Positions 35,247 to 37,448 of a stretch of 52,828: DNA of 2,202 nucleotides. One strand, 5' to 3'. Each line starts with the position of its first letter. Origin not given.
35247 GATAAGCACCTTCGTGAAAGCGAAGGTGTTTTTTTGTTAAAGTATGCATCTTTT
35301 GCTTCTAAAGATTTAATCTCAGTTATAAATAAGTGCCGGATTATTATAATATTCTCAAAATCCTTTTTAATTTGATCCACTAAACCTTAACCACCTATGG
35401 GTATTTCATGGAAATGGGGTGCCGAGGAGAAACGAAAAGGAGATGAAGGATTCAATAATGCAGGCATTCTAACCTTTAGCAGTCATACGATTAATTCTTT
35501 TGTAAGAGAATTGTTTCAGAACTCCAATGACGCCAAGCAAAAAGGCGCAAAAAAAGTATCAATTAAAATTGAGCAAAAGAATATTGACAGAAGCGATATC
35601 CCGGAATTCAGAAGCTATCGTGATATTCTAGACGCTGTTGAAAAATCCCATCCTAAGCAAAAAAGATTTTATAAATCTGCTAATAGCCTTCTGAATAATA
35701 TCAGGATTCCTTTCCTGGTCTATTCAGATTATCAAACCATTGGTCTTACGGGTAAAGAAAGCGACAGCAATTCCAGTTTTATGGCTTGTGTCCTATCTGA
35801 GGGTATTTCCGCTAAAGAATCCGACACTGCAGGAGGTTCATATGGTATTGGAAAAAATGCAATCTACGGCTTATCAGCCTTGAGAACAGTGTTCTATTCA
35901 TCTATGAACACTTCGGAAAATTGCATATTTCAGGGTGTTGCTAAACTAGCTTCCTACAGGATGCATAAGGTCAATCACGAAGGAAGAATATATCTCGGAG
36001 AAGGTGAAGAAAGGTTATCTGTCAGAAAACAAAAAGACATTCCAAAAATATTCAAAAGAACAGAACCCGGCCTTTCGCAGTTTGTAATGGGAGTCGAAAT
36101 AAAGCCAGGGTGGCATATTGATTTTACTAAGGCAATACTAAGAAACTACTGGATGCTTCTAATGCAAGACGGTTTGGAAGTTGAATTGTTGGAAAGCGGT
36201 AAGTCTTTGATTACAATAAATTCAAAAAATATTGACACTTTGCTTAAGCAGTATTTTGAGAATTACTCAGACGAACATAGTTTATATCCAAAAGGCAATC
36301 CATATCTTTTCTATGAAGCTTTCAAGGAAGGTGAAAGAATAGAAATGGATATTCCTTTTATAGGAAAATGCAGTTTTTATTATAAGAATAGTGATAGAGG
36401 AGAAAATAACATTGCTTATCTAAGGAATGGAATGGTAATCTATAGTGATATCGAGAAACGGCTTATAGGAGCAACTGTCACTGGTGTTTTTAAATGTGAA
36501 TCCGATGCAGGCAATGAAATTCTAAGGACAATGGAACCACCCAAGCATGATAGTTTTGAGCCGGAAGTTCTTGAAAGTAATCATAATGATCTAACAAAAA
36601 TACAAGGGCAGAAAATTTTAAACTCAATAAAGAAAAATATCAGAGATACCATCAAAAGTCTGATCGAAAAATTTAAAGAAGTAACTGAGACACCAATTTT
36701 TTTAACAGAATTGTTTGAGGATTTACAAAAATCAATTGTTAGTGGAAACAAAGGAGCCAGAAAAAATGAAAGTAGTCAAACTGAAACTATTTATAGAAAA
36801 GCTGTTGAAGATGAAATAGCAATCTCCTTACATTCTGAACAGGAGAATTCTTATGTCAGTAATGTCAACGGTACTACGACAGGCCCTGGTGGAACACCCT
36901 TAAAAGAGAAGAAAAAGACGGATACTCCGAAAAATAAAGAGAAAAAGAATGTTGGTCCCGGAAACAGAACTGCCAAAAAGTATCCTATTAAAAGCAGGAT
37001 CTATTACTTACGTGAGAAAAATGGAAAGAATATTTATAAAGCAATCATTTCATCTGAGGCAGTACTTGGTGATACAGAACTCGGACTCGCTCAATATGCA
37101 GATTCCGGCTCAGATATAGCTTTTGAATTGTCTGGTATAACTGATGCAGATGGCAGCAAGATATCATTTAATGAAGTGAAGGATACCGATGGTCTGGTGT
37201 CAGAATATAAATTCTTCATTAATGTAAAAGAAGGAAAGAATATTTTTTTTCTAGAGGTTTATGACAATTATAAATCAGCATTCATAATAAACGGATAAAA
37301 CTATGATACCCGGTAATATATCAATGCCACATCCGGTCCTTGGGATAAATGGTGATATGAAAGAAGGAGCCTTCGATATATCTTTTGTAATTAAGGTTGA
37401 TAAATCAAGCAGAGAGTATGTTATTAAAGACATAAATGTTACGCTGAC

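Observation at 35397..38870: Three-gene operon led by a GHKL (Hsp90/MORC/sacsin-like) ATPase with two unassignable partners: candidate undescribed defence/conflict system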

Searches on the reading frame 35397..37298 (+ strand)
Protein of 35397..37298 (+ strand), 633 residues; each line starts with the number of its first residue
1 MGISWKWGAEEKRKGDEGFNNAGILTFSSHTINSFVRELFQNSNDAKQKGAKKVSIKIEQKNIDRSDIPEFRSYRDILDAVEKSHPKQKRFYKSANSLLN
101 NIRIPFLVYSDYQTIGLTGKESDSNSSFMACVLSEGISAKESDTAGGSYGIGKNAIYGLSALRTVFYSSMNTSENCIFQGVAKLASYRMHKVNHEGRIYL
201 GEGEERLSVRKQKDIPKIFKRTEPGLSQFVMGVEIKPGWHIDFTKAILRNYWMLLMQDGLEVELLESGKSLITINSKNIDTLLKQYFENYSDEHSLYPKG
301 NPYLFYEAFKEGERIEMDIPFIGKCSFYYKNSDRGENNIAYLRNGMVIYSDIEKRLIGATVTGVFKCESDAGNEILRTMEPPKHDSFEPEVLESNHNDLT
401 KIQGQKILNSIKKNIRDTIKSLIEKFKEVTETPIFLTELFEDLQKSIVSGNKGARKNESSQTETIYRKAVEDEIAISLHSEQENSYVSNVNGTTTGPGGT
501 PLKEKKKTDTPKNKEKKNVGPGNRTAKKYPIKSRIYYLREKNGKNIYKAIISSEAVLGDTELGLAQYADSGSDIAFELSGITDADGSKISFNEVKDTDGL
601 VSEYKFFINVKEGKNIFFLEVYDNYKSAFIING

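Call 4: search_protein_families(library=pfam, proteins=[window:35397-37298:+], max_evalue=1)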
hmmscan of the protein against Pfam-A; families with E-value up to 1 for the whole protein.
window:35397-37298:+ (633 aa): 2 families
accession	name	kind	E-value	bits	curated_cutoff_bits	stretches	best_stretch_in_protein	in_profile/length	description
PF17878.8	ssDBP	-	0.072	13.5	27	1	299-332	18-47/81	Phage single-stranded DNA-binding protein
PF23925.1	A-sol_ELP1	-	0.19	11.9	27.6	1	413-490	40-118/203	ELP1 alpha-solenoid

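Call 5: search_protein_families(library=padloc, proteins=[window:35397-37298:+], max_evalue=1)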
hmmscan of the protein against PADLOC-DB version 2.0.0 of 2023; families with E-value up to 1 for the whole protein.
window:35397-37298:+ (633 aa): 1 family
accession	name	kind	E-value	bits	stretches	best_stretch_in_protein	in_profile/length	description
PDLC04582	PDC-M33A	-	9.1e-86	286.9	1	1-587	1-584/627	-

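Call 6: search_protein_families(library=ncbifam, proteins=[window:35397-37298:+], max_evalue=1)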
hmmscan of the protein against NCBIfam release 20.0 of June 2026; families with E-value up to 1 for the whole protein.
window:35397-37298:+ (633 aa): 1 family
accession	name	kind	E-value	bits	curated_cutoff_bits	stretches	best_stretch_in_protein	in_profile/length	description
NF047352.1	P_loop_sacsin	domain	0.0019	18.6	50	1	34-61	2-26/80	sacsin N-terminal ATP-binding-like domain-containing protein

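Call 10: search_solved_structures(query=window:35397-37298:+, max_evalue=10)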
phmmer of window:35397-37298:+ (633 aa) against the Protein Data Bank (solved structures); distinct sequences matched with E-value up to 10: 0.

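Call 13: find_homologous_proteins(query=window:35397-37298:+)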
Query window:35397-37298:+ (633 aa): 170 proteins with E <= 0.001 among 8000 candidates; the best 120 are listed.
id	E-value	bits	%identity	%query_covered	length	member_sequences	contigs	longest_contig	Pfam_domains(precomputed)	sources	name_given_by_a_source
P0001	0.0e+0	1414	100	100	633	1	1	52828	-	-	-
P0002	5.8e-268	909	65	100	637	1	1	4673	-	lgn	-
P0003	7.5e-265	898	65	100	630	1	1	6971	-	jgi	-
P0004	2.6e-264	897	64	100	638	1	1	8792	-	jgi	jgi:hypothetical protein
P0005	3.7e-263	893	62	100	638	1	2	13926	-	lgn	-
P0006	2.7e-240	817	58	100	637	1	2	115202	-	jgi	jgi:hypothetical protein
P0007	3.5e-240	817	59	100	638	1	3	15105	-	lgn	-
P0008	1.4e-233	795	58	100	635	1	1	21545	-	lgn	-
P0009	1.4e-231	789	57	100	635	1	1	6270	-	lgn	-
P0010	5.0e-231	787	56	100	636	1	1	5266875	-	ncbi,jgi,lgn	jgi:hypothetical protein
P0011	5.4e-229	780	56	100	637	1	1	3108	-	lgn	-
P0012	2.3e-228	778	56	100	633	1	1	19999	-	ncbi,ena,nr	ncbi:MAG: hypothetical protein DI539_13285 [Flavobacterium psychrophilum]|nr:MAG: hypothetical prote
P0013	1.3e-227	775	57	100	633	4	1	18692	-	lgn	-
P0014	1.6e-227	775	55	100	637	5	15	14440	-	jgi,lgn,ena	-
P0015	2.9e-227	774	57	100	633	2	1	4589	-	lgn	-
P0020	1.5e-212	726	54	100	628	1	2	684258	-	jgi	jgi:hypothetical protein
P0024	4.6e-127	443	41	99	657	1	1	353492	-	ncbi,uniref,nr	ncbi:hypothetical protein CK503_07160 [Aliifodinibius salipaludis]|uniref:Uncharacterized protein n=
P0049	6.7e-112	393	38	99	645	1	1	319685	-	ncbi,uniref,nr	ncbi:hypothetical protein [Larkinella soli]|uniref:hypothetical protein n=1 Tax=Larkinella soli TaxI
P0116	7.8e-30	122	27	67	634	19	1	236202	-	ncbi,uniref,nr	ncbi:hypothetical protein KUV44_14270 [Marinobacter daepoensis]|uniref:Uncharacterized protein n=1 T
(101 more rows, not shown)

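Call 14: find_related_loci(query=window:35397-37298:+, collection=genome_contigs, flank=10000)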
Query window:35397-37298:+ (633 aa) in genome_contigs; peptide patterns used: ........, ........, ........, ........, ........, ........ (x = any residue, [..] = any of these).
148 stretches matched a pattern, but none encodes a relative of the query by tblastn (E <= 1e-3).

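Call 16: find_related_loci(query=A1, collection=genome_contigs, flank=10000)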
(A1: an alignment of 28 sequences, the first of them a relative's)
Query A1 (633 aa) in genome_contigs; peptide patterns used: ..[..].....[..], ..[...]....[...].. (x = any residue, [..] = any of these).
599 stretches matched a pattern (row limit reached: there are more); 248 encode a relative of the query (tblastn E <= 1e-3); the best 80 are kept; 80 distinct loci.
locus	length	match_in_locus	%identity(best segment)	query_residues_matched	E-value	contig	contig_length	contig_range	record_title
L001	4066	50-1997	35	7-631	6e-98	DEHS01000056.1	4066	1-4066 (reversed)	MAG TPA_asm: Legionellaceae bacterium UBA2794 UBA2794_contig_41603, whole genome shotgun sequence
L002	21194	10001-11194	34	17-423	2e-61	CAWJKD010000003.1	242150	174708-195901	MAG: uncultured Bacteroidetes bacterium isolate MFD05942.bin.1.169 genome assembly, contig: contig_17366, whole genome s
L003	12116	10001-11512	31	16-534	6e-58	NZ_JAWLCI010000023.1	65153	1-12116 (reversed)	MAG: Mariniphaga sp. isolate 15dZY3.bin.39 NODE_721_length_65153_cov_69.225551, whole genome shotgun sequence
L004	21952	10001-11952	35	7-631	8e-102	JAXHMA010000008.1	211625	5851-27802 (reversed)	MAG: Balneolaceae bacterium isolate Salar_de_Ascotan_soil_MAG_ASO39 contig_2961_polypolish, whole genome shotgun sequenc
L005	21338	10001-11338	31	17-457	5e-55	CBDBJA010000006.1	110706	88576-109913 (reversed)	MAG: Thermodesulfobacteriota bacterium isolate 9e4b1e2a-9897-4602-aa7f-64ffbed5bca6 genome assembly, contig: contig_6, w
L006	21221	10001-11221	32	16-433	2e-53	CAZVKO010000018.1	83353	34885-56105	MAG TPA_asm: uncultured Ginsengibacter sp. isolate binchicken_co84_440 genome assembly, contig: k141_2513613, whole geno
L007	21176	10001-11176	33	18-422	1e-50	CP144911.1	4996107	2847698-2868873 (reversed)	Rossellomorea sp. GAMAL-10_SWC chromosome, complete genome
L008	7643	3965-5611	28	16-573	1e-50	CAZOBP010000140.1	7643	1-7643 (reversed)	MAG TPA_asm: uncultured Anaerolineales bacterium isolate binchicken_co228_446 genome assembly, contig: NODE_15224_length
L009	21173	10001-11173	31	16-423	6e-45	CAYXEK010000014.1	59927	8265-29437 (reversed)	MAG TPA_asm: uncultured Verrucomicrobiota bacterium isolate binchicken_co27_383 genome assembly, contig: NODE_840_length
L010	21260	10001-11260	29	2-422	2e-44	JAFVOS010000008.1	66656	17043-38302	MAG: Alphaproteobacteria bacterium isolate RGIG5256 Sheep_Colon-1__c596837, whole genome shotgun sequence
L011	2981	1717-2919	31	15-419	6e-43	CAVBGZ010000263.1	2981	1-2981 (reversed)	Waltera intestinalis isolate H07666-L1_cleanbin_000013 genome assembly, contig: Spades_H07666-L1_contig_21974, whole gen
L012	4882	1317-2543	30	16-423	2e-42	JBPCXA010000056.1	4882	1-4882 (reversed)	MAG: Gammaproteobacteria bacterium isolate MAG_seacave_91 S1Ck127_14509050, whole genome shotgun sequence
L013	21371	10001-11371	30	18-464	6e-42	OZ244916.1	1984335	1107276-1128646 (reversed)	MAG: Gammaproteobacteria bacterium isolate a14b544d-f177-46ce-88e9-51ceebe1943b genome assembly, chromosome: 1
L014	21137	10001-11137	31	3-388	6e-41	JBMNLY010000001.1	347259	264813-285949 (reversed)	MAG: Bacilli bacterium isolate SBF912LR0HQ0125 contig_21604, whole genome shotgun sequence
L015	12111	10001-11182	31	16-420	4e-40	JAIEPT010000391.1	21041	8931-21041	MAG: Gemmataceae bacterium isolate co.spades.DASTOOL.2.5kb_055 c_000000437554, whole genome shotgun sequence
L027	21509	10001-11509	26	18-520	4e-36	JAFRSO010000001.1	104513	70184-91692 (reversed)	MAG: Selenomonadaceae bacterium isolate RGIG2762 Goat_Omasum-5__c265, whole genome shotgun sequence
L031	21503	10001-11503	27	3-487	2e-35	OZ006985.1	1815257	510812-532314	MAG: uncultured Christensenellaceae bacterium isolate metabat2_pooled_hifiasm.1589 MAG genome assembly, chromosome: 1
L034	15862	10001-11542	26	17-535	3e-35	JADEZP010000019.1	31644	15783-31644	MAG: Quinella sp. 1Q7 NODE_107_length_31644_cov_8.37304_ID_5055409, whole genome shotgun sequence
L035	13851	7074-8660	28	15-536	2e-40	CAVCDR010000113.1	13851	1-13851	Agathobacter sp. isolate SRR8978321_cleanbin_000002 genome assembly, contig: Spades_SRR8978321_contig_147, whole genome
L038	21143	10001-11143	28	1-389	1e-34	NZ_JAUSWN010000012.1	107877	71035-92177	Hathewaya limosa strain DSM 1400 Ga0480184_12, whole genome shotgun sequence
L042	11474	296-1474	29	18-422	4e-34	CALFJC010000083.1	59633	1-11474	MAG TPA_asm: uncultured Selenomonadales bacterium isolate ERR1278105_bin.146_CONCOCT_v1.1_MAG genome assembly, contig: E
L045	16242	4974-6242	27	1-426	2e-33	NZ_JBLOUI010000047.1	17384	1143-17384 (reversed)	Peptacetobacter sp. AB800 contig00047, whole genome shotgun sequence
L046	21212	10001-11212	27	20-425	5e-33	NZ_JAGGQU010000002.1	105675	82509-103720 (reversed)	Bacillus sp. ISL-55 ISL55_3, whole genome shotgun sequence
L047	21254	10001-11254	28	1-424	9e-33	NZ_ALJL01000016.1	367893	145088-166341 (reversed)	Lachnoanaerobaculum sp. ICM7 ctg120007550923, whole genome shotgun sequence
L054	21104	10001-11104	31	18-389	7e-32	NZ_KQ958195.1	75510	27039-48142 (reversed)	Megasphaera sp. MJR8396C Scaffold316, whole genome shotgun sequence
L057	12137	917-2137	29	13-430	1e-31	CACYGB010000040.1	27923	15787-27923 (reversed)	MAG: uncultured Clostridiales bacterium isolate RUG11909 genome assembly, contig: RUG11909_asm_40, whole genome shotgun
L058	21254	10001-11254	29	1-424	1e-31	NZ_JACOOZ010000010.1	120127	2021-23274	Eubacterium segne strain BX4 BX4_ctg010, whole genome shotgun sequence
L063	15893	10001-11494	27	15-517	3e-31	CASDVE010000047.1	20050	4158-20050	uncultured Eubacteriales bacterium isolate A18_L2_319319_idba_bin.24 genome assembly, contig: A18_L2_319319_idba_bin.24.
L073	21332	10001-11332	28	18-442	4e-30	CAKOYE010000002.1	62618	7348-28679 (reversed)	MAG: uncultured Bacilli bacterium isolate REFINED_METABAT215_TOP10_CONTIGS_1500_ASSEMBLY_K77_MERGED__Hadza_PheChl_Fiber-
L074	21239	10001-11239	24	20-422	6e-30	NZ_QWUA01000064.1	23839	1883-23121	Rummeliibacillus sp. POC4 contig00070, whole genome shotgun sequence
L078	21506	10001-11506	27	6-486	7e-30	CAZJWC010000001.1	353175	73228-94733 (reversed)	MAG TPA_asm: uncultured Clostridia bacterium isolate SRP225648_co1_546 genome assembly, contig: NODE_4_length_353175_cov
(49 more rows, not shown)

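Call 23: search_solved_structures(query=A1, max_evalue=10, show_alignments=3)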
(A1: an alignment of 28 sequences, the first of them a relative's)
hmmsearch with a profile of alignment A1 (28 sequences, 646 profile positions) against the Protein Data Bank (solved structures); distinct sequences matched with E-value up to 10: 3.
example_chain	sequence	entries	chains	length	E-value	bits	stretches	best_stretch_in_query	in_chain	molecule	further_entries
5x9y_C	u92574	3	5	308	0.14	13.9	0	257-299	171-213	DNA mismatch repair protein MutL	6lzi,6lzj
6lzk_A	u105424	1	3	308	0.15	13.9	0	257-299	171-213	DNA mismatch repair protein MutL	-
1heh_C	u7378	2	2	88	5.6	8.7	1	116-153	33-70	ENDO-1,4-BETA-XYLANASE D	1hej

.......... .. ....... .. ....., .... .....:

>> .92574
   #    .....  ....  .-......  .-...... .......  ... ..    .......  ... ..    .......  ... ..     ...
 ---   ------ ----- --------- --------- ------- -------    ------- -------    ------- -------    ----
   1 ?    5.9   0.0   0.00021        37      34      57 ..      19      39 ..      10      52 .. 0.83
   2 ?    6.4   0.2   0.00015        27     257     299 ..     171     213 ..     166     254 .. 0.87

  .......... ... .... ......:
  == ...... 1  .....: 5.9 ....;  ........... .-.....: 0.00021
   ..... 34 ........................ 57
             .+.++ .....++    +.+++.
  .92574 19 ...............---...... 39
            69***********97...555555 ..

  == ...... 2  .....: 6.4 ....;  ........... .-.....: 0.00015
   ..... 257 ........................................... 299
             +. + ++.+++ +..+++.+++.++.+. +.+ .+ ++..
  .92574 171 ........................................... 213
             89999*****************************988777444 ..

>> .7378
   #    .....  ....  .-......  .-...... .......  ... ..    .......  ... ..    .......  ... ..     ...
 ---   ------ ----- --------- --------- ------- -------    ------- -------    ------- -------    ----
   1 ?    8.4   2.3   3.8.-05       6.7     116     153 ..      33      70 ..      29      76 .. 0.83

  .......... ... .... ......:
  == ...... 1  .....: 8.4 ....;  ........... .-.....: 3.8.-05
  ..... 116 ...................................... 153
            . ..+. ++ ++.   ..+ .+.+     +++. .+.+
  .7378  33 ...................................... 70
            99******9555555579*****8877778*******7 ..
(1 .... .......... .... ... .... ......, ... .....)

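Call 26: search_protein_families(library=pfam, proteins=[L057:3661-5223:+, L038:12746-13840:+, L047:12786-13853:+, L054:12794-13885:+, L034:12677-13669:+, L035:9764-10711:+, L005:12648-13580:+, L045:7862-8923:+, L042:2954-3952:+, L063:12712-13650:+], max_evalue=0.1)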
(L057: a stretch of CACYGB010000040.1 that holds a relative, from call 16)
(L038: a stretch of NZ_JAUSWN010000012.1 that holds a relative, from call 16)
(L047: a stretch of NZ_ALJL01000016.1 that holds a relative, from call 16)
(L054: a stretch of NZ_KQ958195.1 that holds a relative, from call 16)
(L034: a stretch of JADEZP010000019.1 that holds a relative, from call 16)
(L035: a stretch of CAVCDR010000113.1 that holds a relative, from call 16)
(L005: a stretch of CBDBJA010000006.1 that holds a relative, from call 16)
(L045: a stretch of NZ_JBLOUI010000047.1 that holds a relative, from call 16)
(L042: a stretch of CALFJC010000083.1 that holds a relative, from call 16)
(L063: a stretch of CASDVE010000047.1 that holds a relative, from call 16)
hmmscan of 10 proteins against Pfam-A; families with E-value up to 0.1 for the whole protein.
L057:3661-5223:+ (520 aa): 1 family
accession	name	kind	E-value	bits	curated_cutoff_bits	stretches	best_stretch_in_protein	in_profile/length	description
PF19866.4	DUF6339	-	5.4e-45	153.7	23.2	1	78-260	1-173/175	Family of unknown function (DUF6339)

L038:12746-13840:+ (364 aa): 1 family
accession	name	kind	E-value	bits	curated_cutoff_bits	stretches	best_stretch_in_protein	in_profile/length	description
PF19866.4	DUF6339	-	7e-50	169.6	23.2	1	65-237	1-173/175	Family of unknown function (DUF6339)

L047:12786-13853:+ (355 aa): 4 families
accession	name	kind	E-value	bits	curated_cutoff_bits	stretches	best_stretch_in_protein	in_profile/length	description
PF19866.4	DUF6339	-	2.8e-50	170.9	23.2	1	67-246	2-173/175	Family of unknown function (DUF6339)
PF08605.16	Rad9_Rad53_bind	-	0.0052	17.4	22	1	310-354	36-80/129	Fungal Rad9-like Rad53-binding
PF01272.25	GreA_GreB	-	0.073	13.5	26.9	0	328-347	46-65/77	Transcription elongation factor, GreA/GreB, C-term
PF07009.16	NusG_II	-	0.087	13.4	29.6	0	255-318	20-82/107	NusG domain II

L054:12794-13885:+ (363 aa): 1 family
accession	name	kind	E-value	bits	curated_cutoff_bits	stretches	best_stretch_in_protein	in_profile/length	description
PF19866.4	DUF6339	-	7.5e-49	166.3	23.2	1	67-245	2-173/175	Family of unknown function (DUF6339)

L034:12677-13669:+ (330 aa): 1 family
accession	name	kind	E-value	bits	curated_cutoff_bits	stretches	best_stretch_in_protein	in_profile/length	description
PF19866.4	DUF6339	-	4.6e-38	131.2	23.2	1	74-245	2-172/175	Family of unknown function (DUF6339)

L035:9764-10711:+ (315 aa): 2 families
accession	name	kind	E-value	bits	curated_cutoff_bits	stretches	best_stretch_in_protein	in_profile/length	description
PF19866.4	DUF6339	-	1.2e-54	185.2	23.2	1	67-242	2-174/175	Family of unknown function (DUF6339)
PF24239.1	DUF7447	-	0.073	13.7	24.1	0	5-33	13-42/89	Family of unknown function (DUF7447)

L005:12648-13580:+ (310 aa): 4 families
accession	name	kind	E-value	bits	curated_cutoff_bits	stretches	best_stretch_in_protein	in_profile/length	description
PF19866.4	DUF6339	-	5.7e-44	150.4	23.2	1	65-237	2-174/175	Family of unknown function (DUF6339)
PF23819.1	DUF7189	-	0.027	15.2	27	1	188-241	12-66/68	Family of unknown function (DUF7189)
PF22177.2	PBP1_XylR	-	0.054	14.2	27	0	180-244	11-75/98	XylR N-terminal domain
PF05952.17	ComX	-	0.057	13.7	25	0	272-295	13-36/55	Bacillus competence pheromone ComX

L045:7862-8923:+ (353 aa): 1 family
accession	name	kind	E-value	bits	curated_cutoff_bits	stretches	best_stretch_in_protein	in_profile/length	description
PF19866.4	DUF6339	-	5.1e-51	173.3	23.2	1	67-245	2-173/175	Family of unknown function (DUF6339)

L042:2954-3952:+ (332 aa): 3 families
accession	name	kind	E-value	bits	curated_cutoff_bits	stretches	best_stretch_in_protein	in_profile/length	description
PF19866.4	DUF6339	-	3.8e-39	134.7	23.2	1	66-236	3-173/175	Family of unknown function (DUF6339)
PF07382.16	HC2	-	0.0039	17.8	40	1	245-275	20-50/194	Histone H1-like nucleoprotein HC2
PF10892.13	DUF2688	-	0.051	13.5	25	0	212-236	27-51/56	Protein of unknown function (DUF2688)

L063:12712-13650:+ (312 aa): 2 families
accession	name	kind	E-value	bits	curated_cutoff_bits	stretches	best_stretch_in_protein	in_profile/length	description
PF19866.4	DUF6339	-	3e-53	180.6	23.2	1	64-239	2-174/175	Family of unknown function (DUF6339)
PF15914.10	FAM193_C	-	0.095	13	27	0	241-273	22-54/58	FAM193 family C-terminal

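Call 45: predict_structure(alignment_id=A4)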
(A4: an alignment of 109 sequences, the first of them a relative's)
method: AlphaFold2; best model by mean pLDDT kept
length: 633 residues; sequences in the alignment: 109
mean_pLDDT: 82.5   pTM: 0.68
mean pLDDT of the five models: 82.5, 81.6, 80.9, 80.8, 79.8
residues with pLDDT >= 90: 383; 70-90: 108; 50-70: 53; < 50: 89
segments of 3 or more residues with pLDDT < 50: 141-151, 450-505, 507-513, 515-527
pLDDT, mean of each block of 10 residues (from residue 1): 89 86 64 90 90 97 97 97 93 95 98 94 88 71 44 80 97 97 95 95 96 96 97 93 96 97 98 98 92 76 96 97 97 89 94 74 95 92 88 89 96 92 71 63 61 43 36 32 30 31 42 41 47 92 95 91 82 83 95 88 92 95 89 83
secondary structure, 60 per line:
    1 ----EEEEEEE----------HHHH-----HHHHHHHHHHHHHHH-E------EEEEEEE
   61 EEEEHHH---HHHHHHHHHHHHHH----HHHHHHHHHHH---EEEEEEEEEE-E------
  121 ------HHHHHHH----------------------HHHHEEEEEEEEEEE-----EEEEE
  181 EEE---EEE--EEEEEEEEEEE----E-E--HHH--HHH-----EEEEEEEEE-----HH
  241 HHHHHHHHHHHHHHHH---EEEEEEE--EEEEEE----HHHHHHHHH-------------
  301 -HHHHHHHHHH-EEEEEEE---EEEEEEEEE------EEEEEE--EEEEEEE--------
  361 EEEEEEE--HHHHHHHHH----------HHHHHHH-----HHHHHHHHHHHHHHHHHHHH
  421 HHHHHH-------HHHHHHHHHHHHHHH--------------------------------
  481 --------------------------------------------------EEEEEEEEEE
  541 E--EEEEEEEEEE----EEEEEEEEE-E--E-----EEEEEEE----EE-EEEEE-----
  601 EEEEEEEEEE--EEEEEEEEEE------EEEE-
elements in order: E5-11 H22-25 H31-45 E54-64 H71-84 H89-99 E103-112 H127-133 H156-159 E160-170 E176-183 E187-189 E192-202 E225-233 H239-256 E260-266 E269-274 H279-287 H302-311 E313-319 E323-331 E338-343 E346-352 E361-367 H370-378 H389-395 H401-426 H434-448 E531-541 E544-553 E558-566 E577-583 E591-595 E601-610 E613-622 E629-632
